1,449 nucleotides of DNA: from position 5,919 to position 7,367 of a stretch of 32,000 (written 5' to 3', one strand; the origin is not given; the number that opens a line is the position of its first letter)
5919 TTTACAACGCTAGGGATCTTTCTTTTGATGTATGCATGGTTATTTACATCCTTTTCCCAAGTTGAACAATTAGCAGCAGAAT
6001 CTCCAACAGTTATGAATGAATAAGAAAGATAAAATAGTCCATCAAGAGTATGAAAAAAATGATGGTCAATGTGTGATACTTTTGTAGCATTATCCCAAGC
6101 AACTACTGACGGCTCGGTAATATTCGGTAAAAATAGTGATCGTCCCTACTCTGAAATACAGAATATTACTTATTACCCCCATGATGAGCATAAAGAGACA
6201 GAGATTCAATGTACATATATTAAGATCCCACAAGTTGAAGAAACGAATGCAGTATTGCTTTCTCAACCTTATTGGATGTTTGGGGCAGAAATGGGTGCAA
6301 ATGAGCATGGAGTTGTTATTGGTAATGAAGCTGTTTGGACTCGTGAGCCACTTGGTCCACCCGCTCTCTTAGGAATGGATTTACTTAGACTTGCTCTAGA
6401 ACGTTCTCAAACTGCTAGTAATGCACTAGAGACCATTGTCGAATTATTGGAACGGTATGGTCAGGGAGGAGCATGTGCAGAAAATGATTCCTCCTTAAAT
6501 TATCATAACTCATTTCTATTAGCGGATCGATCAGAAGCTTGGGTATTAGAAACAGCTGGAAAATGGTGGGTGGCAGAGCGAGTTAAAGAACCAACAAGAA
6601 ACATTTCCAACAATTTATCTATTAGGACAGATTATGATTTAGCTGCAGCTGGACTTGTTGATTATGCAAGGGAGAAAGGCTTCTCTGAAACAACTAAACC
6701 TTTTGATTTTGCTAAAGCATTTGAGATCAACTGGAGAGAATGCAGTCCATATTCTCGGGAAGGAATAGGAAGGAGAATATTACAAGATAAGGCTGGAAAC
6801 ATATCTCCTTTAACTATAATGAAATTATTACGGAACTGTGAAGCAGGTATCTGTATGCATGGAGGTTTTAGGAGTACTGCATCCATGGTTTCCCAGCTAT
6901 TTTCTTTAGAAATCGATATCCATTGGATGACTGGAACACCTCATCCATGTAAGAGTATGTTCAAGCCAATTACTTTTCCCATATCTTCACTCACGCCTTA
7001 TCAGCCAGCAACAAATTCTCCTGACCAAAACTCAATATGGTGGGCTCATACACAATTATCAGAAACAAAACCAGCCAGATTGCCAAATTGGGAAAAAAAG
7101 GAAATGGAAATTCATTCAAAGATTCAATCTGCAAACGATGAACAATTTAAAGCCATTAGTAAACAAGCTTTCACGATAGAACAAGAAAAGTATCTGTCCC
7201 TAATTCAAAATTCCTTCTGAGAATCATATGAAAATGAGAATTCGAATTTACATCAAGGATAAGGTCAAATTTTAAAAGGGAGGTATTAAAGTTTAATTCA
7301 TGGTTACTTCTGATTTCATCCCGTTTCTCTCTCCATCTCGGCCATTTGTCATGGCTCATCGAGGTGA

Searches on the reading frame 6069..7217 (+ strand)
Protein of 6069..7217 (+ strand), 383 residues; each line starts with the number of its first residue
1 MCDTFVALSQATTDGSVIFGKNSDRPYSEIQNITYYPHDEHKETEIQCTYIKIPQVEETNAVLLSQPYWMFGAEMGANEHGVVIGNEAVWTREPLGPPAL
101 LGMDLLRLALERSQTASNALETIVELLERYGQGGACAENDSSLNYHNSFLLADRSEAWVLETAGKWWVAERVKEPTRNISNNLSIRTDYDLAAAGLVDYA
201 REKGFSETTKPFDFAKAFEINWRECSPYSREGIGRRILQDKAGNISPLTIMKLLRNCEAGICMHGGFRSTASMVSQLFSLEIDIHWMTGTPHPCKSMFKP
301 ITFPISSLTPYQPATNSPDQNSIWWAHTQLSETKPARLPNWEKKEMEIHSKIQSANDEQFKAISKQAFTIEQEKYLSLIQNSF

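Call 86: search_protein_families(library=pfam, proteins=[window:6069-7217:+], max_evalue=0.0001)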
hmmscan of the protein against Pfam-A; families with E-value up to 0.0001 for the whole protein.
window:6069-7217:+ (383 aa): 1 family
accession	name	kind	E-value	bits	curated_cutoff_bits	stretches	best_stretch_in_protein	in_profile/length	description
PF03577.20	Peptidase_C69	-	2.9e-12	46.7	23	1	2-220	2-232/402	Peptidase family C69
